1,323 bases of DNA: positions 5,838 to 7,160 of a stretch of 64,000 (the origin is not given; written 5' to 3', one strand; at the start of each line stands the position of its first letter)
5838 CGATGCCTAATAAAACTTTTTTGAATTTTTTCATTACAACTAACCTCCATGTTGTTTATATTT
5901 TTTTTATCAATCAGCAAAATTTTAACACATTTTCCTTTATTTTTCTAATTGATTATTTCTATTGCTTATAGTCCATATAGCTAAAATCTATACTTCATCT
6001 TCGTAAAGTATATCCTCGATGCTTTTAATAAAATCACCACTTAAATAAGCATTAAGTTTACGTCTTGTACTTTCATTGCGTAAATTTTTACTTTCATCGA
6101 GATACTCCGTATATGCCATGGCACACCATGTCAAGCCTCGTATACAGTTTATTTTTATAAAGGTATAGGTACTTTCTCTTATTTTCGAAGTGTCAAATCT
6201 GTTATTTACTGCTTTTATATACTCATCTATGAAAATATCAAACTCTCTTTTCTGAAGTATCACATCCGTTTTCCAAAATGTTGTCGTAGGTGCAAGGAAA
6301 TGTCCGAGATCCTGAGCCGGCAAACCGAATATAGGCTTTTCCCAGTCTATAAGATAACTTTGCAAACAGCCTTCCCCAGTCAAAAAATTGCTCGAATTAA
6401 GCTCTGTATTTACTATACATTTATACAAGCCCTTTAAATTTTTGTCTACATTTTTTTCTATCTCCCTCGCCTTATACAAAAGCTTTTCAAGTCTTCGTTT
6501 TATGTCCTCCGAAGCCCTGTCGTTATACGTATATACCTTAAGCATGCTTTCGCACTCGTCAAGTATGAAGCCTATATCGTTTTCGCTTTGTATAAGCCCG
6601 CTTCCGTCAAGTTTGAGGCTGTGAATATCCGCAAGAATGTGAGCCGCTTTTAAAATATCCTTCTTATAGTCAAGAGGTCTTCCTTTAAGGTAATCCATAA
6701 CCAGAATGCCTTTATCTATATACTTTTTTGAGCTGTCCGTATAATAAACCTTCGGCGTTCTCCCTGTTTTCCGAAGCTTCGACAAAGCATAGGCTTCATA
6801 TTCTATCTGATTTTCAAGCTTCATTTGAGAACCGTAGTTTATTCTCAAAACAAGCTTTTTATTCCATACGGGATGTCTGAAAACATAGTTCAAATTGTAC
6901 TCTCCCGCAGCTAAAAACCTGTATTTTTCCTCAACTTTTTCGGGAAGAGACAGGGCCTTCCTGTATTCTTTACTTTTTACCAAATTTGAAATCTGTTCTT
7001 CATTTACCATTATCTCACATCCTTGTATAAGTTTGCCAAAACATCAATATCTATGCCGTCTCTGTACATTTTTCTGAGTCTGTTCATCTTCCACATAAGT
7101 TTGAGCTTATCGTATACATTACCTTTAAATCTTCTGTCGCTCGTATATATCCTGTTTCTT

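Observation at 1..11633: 13-gene cluster joining an orphan ABC importer, two exported rhodaneses, two TVP38 proteins, a CCG Fe-S protein, a kinase-like protein, a DUF2064-GT2 fusion and a methyltransferase: candidate undescribed S/Se/As-handling system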

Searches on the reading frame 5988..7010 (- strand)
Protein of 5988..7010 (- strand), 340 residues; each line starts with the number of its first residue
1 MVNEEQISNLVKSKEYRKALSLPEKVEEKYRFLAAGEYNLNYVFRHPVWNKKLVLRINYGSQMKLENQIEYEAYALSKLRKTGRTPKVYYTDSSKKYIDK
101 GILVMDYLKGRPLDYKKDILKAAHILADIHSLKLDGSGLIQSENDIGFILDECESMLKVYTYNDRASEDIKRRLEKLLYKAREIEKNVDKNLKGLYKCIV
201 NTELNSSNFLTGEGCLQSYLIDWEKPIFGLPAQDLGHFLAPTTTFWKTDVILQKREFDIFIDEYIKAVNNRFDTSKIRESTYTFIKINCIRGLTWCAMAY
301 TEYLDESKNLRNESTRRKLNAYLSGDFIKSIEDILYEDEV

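Call 5: search_protein_families(library=pfam, proteins=[window:5988-7010:-], max_evalue=0.01)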
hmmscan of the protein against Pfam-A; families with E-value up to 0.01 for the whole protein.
window:5988-7010:- (340 aa): 3 families
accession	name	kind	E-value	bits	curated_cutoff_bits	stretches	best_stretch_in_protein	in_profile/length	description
PF01636.29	APH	-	2.1e-12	47.7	23.2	1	30-241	2-212/239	Phosphotransferase enzyme family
PF01633.27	Choline_kinase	-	3.1e-06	27.2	29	1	49-280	22-256/300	Choline/ethanolamine kinase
PF07914.17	DUF1679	-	0.0013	18.1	24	1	168-244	231-319/414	Uncharacterized oxidoreductase dhs-27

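Call 6: search_protein_families(library=ncbifam, proteins=[window:5988-7010:-], max_evalue=0.01)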
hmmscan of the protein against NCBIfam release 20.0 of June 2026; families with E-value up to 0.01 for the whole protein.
window:5988-7010:- (340 aa): 3 families
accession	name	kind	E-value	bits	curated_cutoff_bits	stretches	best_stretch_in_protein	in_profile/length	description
NF041256.1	GntI_guanitoxin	equivalog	1.3e-05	24.7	357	1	35-235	23-210/282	guanitoxin biosynthesis pre-guanitoxin N-oxide kinase GntI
TIGR02044.1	CueR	equivalog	0.00024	21.2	147.4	1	137-189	47-96/127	Cu(I)-responsive transcriptional regulator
NF007590.0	PRK10227.1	equivalog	0.002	18.2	244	1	135-189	45-96/135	Cu(I)-responsive transcriptional regulator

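Call 24: search_solved_structures(query=window:5988-7010:-, max_evalue=1)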
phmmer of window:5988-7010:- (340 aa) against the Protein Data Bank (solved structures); distinct sequences matched with E-value up to 1: 6.
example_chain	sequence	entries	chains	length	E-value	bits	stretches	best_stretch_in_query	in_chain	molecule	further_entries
7s3l_A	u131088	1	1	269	0.15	14.6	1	197-239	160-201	Aminoglycoside phosphotransferase family protein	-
4wls_A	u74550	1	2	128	0.3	13.7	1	138-190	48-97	HTH-type transcriptional regulator CueR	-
1q05_A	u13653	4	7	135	0.38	13.4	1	138-190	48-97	Transcriptional regulator cueR | HTH-type transcriptional regulator CueR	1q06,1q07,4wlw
6ldi_G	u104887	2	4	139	0.4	13.3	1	138-190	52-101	HTH-type transcriptional regulator CueR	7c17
6xh7_G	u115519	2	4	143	0.43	13.2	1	138-190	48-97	HTH-type transcriptional regulator CueR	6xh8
3tkl_B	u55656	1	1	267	0.69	12.5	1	138-205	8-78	LidA protein, substrate of the Dot/Icm system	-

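Call 42: search_solved_structures(query=A2, max_evalue=1, show_alignments=1)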
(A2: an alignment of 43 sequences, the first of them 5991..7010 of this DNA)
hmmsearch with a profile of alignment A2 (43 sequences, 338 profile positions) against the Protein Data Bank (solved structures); distinct sequences matched with E-value up to 1: 33.
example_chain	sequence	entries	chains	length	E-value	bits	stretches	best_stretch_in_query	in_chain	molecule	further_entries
7s3l_A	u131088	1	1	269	2e-05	27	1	77-238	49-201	Aminoglycoside phosphotransferase family protein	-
9c2h_B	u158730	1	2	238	0.00012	24.5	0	255-297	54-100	Antibody Fab NP3-B4 Heavy Chain (variable region)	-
3i0o_A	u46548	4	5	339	0.0019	20.5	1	170-235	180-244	Spectinomycin phosphotransferase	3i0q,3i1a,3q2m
8zic_A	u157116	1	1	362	0.023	17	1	192-283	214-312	4-hydroxytryptamine kinase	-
9eto_A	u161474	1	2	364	0.023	16.9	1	192-283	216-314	4-hydroxytryptamine kinase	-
21tv_A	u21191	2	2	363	0.038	16.2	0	255-290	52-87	Ozoralizumab (OZR) | anti-TNF-alpha nanobodies, TNF30, derived from Ozoralizumab (OZR)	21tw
4r77_B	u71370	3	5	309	0.13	14.5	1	76-239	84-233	Choline kinase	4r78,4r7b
4c33_A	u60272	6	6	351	0.14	14.4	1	27-113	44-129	CAMP-DEPENDENT PROTEIN KINASE CATALYTIC SUBUNIT ALPHA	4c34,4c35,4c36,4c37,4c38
8vqr_A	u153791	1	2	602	0.21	13.8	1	113-201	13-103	Angiotensin-converting enzyme,Processed angiotensin-converting enzyme 2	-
3hyh_A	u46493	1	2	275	0.41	12.8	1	31-120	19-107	Carbon catabolite-derepressing protein kinase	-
2fh9_A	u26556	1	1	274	0.43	12.8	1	31-120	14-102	Snf1 kinase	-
9e8d_H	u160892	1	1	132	0.43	12.8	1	257-302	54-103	Heavy-chain of scFv clone 1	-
1ctp_E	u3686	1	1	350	0.43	12.8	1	27-113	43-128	cAMP-DEPENDENT PROTEIN KINASE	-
1cdk_A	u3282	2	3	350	0.44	12.8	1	27-113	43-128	CAMP-DEPENDENT PROTEIN KINASE | cAMP-DEPENDENT PROTEIN KINASE CATALYTIC SUBUNIT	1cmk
3mn3_A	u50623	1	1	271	0.44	12.8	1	31-120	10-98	Carbon catabolite-derepressing protein kinase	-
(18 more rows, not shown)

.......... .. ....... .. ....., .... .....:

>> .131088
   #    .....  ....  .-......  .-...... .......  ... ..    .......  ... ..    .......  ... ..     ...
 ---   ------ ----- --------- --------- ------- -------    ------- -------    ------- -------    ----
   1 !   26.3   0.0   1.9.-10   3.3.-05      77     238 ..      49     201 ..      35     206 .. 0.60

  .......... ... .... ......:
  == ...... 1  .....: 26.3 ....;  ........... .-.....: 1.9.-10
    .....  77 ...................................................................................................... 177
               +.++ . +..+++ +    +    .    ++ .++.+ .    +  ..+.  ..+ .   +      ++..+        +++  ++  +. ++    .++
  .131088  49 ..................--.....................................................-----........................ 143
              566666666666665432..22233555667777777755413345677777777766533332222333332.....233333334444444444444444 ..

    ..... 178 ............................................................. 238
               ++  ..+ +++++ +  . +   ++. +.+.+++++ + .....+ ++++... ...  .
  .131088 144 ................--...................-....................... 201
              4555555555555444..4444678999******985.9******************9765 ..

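Call 43: find_homologous_proteins(query=window:5991-7010:-, max_evalue=0.00001)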
Query window:5991-7010:- (340 aa): 2742 proteins with E <= 0.00001 among 4497 candidates; the best 120 are listed.
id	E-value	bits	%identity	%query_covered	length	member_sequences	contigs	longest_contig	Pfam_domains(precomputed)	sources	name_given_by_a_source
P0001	7.1e-216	734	97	100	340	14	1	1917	PF01633.27,PF01636.30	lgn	-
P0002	5.7e-133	461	63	98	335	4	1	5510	PF01633.27,PF01636.30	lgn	-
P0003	1.0e-131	457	63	96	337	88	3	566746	PF01633.27,PF01636.30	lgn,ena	-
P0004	4.8e-131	455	63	97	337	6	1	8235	PF01633.27,PF01636.30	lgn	-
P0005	1.5e-121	424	58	97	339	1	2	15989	PF01633.27,PF01636.30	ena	-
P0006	5.2e-121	422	58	97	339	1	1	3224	PF01633.27,PF01636.30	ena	-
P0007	9.7e-121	421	59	96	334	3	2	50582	-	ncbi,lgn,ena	-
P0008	1.4e-120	421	58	98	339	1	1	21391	PF01633.27,PF01636.30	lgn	-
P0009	4.1e-120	419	58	97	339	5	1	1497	PF01633.27,PF01636.30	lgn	-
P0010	5.6e-120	419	58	97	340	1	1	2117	PF01633.27,PF01636.30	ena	-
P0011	6.2e-120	419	58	97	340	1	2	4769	PF01633.27,PF01636.30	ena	-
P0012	6.9e-120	418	58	97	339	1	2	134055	PF01633.27,PF01636.30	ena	-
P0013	7.2e-120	418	57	97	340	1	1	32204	PF01633.27,PF01636.30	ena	-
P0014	7.4e-120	418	57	97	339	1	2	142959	PF01633.27,PF01636.30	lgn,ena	-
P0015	9.7e-120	418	58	97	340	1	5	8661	PF01633.27,PF01636.30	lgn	-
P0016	1.2e-119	418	58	97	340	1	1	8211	PF01633.27,PF01636.30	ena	-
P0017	1.3e-119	418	57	97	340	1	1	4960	PF01633.27,PF01636.30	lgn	-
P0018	1.4e-119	418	58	97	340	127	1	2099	PF01633.27,PF01636.30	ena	-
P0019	1.8e-119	417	57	97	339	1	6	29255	PF01633.27,PF01636.30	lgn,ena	-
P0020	2.1e-119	417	58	97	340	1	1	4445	PF01633.27,PF01636.30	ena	-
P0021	2.2e-119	417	57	97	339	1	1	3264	PF01633.27,PF01636.30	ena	-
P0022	2.8e-119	416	57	97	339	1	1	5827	PF01633.27,PF01636.30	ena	-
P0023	3.0e-119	416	58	98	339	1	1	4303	PF01633.27,PF01636.30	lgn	-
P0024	3.3e-119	416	57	98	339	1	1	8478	PF01633.27,PF01636.30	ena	-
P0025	4.1e-119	416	57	97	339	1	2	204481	PF01633.27,PF01636.30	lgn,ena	-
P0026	4.4e-119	416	57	97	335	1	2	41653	PF01633.27,PF01636.30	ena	-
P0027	5.2e-119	416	57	98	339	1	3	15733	PF01633.27,PF01636.30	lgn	-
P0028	5.7e-119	415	58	97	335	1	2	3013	PF01633.27,PF01636.30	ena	-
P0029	5.9e-119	415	57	98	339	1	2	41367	PF01633.27,PF01636.30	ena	-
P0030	5.9e-119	415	58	97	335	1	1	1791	PF01633.27,PF01636.30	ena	-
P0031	6.4e-119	415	57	97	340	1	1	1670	PF01633.27,PF01636.30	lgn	-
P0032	6.6e-119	415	57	98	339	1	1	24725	PF01633.27,PF01636.30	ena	-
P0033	7.0e-119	415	57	97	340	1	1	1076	PF01633.27,PF01636.30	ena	-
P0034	7.3e-119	415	57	97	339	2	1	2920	PF01633.27,PF01636.30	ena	-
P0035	7.6e-119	415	58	97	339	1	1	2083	PF01633.27,PF01636.30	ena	-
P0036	9.2e-119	415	58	97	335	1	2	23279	PF01633.27,PF01636.30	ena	-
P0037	1.1e-118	415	57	98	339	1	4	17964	PF01633.27,PF01636.30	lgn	-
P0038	1.3e-118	414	58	97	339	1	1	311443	PF01633.27,PF01636.30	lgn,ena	-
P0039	1.4e-118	414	57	98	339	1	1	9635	PF01633.27,PF01636.30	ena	-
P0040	1.6e-118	414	57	98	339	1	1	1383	PF01633.27,PF01636.30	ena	-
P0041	1.7e-118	414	57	97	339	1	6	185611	PF01633.27,PF01636.30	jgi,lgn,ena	-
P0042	1.7e-118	414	58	97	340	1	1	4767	PF01633.27,PF01636.30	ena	-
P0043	2.6e-118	413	57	98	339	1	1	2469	PF01633.27,PF01636.30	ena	-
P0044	3.2e-118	413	57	97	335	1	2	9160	PF01633.27,PF01636.30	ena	-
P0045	3.3e-118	413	56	98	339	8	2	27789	PF01633.27,PF01636.30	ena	-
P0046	3.5e-118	413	58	97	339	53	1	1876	PF01633.27,PF01636.30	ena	-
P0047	3.5e-118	413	58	98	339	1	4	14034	PF01633.27,PF01636.30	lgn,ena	-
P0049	5.7e-118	412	57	98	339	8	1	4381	PF01633.27,PF01636.30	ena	-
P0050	6.3e-118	412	57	97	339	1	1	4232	PF01633.27,PF01636.30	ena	-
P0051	7.0e-118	412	57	97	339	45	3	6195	PF01633.27,PF01636.30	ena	-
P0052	7.1e-118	412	57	97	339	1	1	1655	PF01633.27,PF01636.30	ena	-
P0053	8.7e-118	412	57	97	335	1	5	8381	PF01633.27,PF01636.30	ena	-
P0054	8.8e-118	412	57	97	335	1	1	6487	PF01633.27,PF01636.30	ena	-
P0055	9.5e-118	411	57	97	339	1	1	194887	PF01633.27,PF01636.30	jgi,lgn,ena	-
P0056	1.1e-117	411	57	97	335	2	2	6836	PF01633.27,PF01636.30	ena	-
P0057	1.1e-117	411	57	97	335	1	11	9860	PF01633.27,PF01636.30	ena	-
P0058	1.2e-117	411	57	98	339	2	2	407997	PF01633.27,PF01636.30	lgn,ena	-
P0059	1.3e-117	411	57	97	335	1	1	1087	PF01633.27,PF01636.30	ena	-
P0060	1.4e-117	411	57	98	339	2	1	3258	PF01633.27,PF01636.30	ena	-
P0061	1.4e-117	411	57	97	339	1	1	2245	PF01633.27,PF01636.30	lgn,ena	-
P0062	1.6e-117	411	57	98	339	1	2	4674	PF01633.27,PF01636.30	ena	-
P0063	1.6e-117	411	57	97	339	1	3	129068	PF01633.27,PF01636.30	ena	-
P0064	2.4e-117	410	57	97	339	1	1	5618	PF01633.27,PF01636.30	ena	-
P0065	2.6e-117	410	56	98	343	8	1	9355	PF01633.27,PF01636.30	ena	-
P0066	2.6e-117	410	57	97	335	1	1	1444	PF01633.27,PF01636.30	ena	-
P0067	2.8e-117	410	56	97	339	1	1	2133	PF01633.27,PF01636.30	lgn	-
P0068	2.9e-117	410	56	98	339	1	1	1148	PF01633.27,PF01636.30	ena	-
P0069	3.2e-117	410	56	97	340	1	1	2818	PF01633.27,PF01636.30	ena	-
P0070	3.7e-117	410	56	97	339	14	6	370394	PF01633.27,PF01636.30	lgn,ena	-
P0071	4.1e-117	409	56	97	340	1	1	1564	PF01633.27,PF01636.30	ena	-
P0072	4.6e-117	409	57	97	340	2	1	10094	PF01633.27,PF01636.30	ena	-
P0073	4.9e-117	409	56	97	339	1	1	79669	PF01633.27,PF01636.30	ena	-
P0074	5.3e-117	409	57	97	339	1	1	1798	PF01633.27,PF01636.30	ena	-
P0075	5.5e-117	409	56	97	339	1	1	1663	PF01633.27,PF01636.30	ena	-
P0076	5.8e-117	409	57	97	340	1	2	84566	PF01633.27,PF01636.30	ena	-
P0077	5.9e-117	409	56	97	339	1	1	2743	PF01633.27,PF01636.30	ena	-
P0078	1.0e-116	408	56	97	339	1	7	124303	PF01633.27,PF01636.30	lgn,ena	-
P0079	1.2e-116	408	57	97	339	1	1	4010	PF01633.27,PF01636.30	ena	-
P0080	1.4e-116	408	57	97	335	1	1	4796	PF01633.27,PF01636.30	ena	-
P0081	2.4e-116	407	57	97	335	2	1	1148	PF01633.27,PF01636.30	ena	-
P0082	2.7e-116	407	56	98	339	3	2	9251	PF01633.27,PF01636.30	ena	-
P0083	2.8e-116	407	57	97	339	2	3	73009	PF01633.27,PF01636.30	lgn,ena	-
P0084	3.2e-116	406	57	97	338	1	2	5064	PF01633.27,PF01636.30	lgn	-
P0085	3.9e-116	406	57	98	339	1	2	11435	PF01633.27,PF01636.30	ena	-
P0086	4.4e-116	406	57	97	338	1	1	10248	PF01633.27,PF01636.30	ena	-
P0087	5.0e-116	406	56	97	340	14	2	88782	PF01633.27,PF01636.30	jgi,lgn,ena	-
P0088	6.3e-116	405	56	97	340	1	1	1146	PF01633.27,PF01636.30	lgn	-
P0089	6.5e-116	405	56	97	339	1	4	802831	PF01633.27,PF01636.30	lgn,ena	-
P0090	7.1e-116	405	55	98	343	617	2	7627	PF01633.27,PF01636.30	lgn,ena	-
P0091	1.4e-115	404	55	98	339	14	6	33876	PF01633.27,PF01636.30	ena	-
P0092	2.1e-115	404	52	64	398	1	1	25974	PF01633.27,PF01636.30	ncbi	-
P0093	9.3e-115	402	55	98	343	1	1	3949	PF01633.27,PF01636.30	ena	-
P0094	1.4e-114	401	55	97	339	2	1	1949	PF01633.27,PF01636.30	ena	-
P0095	4.3e-114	399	57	97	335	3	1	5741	PF01633.27,PF01636.30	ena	-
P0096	1.1e-113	398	57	95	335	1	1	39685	PF01633.27,PF01636.30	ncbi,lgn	-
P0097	2.7e-113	397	57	95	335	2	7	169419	PF01633.27,PF01636.30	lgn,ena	-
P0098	6.3e-113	396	54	97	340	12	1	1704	PF01633.27,PF01636.30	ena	-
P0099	2.5e-112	394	54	97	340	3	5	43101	PF01633.27,PF01636.30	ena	-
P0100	2.9e-111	390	57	94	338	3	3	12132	PF01633.27,PF01636.30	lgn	-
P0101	5.9e-111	389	54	96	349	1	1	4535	PF01633.27,PF01636.30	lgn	-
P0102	7.5e-111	389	54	96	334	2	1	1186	PF01633.27,PF01636.30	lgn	-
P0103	8.9e-111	389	56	97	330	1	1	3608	PF01633.27,PF01636.30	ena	-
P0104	9.6e-111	388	57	97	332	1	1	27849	PF01633.27,PF01636.30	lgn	-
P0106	3.2e-110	387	55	96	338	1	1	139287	PF01633.27,PF01636.30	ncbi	ncbi:MAG: phosphotransferase family protein [Lachnospiraceae bacterium]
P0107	4.4e-110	386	53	98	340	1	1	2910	PF01633.27,PF01636.30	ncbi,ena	-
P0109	1.7e-109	384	55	96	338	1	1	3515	PF01633.27,PF01636.30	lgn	-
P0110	1.8e-109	384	55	97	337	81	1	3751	PF01633.27,PF01636.30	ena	-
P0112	7.0e-109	382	53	96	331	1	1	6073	PF01633.27,PF02958.27,PF01636.30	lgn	-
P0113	8.7e-109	382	53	97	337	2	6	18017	PF01633.27,PF01636.30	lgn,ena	-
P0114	8.9e-109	382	52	96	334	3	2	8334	PF01633.27,PF01636.30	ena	-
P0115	9.2e-109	382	53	96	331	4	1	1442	PF01633.27,PF01636.30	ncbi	-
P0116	1.1e-108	382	54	96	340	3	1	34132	PF01633.27,PF01636.30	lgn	-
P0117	1.4e-108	381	54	96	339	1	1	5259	PF01633.27,PF01636.30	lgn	-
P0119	1.7e-108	381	52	96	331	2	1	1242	PF01633.27,PF01636.30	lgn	-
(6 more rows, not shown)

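Call 52: predict_structure(alignment_id=A3)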
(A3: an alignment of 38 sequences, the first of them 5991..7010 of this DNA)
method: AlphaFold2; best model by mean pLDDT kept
length: 340 residues; sequences in the alignment: 38
mean_pLDDT: 90.4   pTM: 0.89
mean pLDDT of the five models: 90.4, 88.7, 87.3, 83.1, 78.9
residues with pLDDT >= 90: 242; 70-90: 84; 50-70: 13; < 50: 1
segments of 3 or more residues with pLDDT < 50: none
pLDDT, mean of each block of 10 residues (from residue 1): 77 95 95 87 96 93 81 94 95 90 95 93 97 89 84 94 91 96 87 90 91 88 89 95 87 94 97 96 96 93 73 83 94 80
secondary structure, 60 per line:
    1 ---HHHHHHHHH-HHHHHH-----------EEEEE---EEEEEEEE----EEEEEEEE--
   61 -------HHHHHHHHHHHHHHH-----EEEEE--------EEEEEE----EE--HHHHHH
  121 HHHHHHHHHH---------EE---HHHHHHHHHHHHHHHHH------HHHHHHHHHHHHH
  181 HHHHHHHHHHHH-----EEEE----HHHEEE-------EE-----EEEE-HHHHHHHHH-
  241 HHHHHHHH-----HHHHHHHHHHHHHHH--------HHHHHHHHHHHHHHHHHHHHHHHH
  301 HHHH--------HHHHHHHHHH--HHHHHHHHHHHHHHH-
elements in order: H4-12 H14-19 E31-35 E39-46 E51-58 H68-82 E88-92 E101-106 H115-130 H145-161 H168-192 E198-201 E209-211 E226-229 H231-239 H241-248 H254-268 H277-304 H313-322 H325-339

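Call 54: fold_search(model_id=the predicted structure, library=pdb)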
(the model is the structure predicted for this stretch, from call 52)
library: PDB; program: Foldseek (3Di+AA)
matches with E <= 10: 1969; with E <= 0.001: 785
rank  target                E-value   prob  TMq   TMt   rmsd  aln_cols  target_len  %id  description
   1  8bi5_A                2.2e-10  1.00  0.60  0.58   6.6       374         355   16  Crystal structure of human Choline Kinase A in complex with UNC0737 (released 2023-11-15)
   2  3f2r_A                2.7e-10  1.00  0.55  0.54   6.9       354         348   16  Crystal structure of human choline kinase alpha in complex with hemicholinium-3 (released 2008-11-11)
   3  4da5_A                2.8e-10  1.00  0.60  0.58   6.7       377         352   15  Choline Kinase alpha acts through a double-displacement kinetic mechanism involving enzyme isomerisation, as determine (released 2013-04-17)
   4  5eqp_A                3.1e-10  1.00  0.59  0.58   6.7       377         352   16  Crystal structure of choline kinase alpha-1 bound by 6-[(4-methyl-1,4-diazepan-1-yl)methyl]quinoline (compound 37) (released 2016-01-06)
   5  8bi6_A                3.1e-10  1.00  0.57  0.55   6.7       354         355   16  Crystal structure of human Choline Kinase A in complex with UNC0638 (released 2023-11-15)
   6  7nb1_AAA              4.6e-10  1.00  0.61  0.59   6.5       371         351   16  Crystal structure of human choline alpha in complex with an inhibitor (released 2021-10-13)
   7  3dxp                  5.1e-10  1.00  0.66  0.68   4.6       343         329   11  Crystal structure of a putative aminoglycoside phosphotransferase (reut_a1007) from ralstonia eutropha jmp134 at 2.32 A  (released 2008-08-12)
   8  3g15_A                5.1e-10  1.00  0.58  0.56   6.8       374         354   16  Crystal structure of human choline kinase alpha in complex with hemicholinium-3 and ADP (released 2009-02-10)
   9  6yxs                  6.2e-10  1.00  0.64  0.62   6.0       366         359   14  Crystal structure of the apo form of choline kinase from Plasmodium falciparum (released 2020-08-05)
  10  2ckq_B                6.2e-10  1.00  0.51  0.50   7.5       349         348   16  Crystal structure of Human Choline Kinase alpha 2 in complex with Phosphocholine (released 2006-10-04)
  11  2qg7_A                9.3e-10  1.00  0.55  0.51   6.9       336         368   14  Plasmodium vivax ethanolamine kinase Pv091845 (released 2007-07-24)
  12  7nb2_AAA              9.3e-10  1.00  0.58  0.57   6.9       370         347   16  Crystal structure of human choline alpha in complex with an inhibitor (released 2021-10-13)
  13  2qg7_B                9.8e-10  1.00  0.60  0.56   5.9       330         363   14  Plasmodium vivax ethanolamine kinase Pv091845 (released 2007-07-24)
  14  1zyl                  1.1e-09  1.00  0.61  0.64   5.6       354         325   13  Crystal Structure of Hypothetical Protein YihE from Escherichia coli (released 2006-09-19)
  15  3zm9_A                1.1e-09  1.00  0.57  0.55   6.6       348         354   16  The mechanism of allosteric coupling in choline kinase a1 revealed by a rationally designed inhibitor (released 2013-02-27)
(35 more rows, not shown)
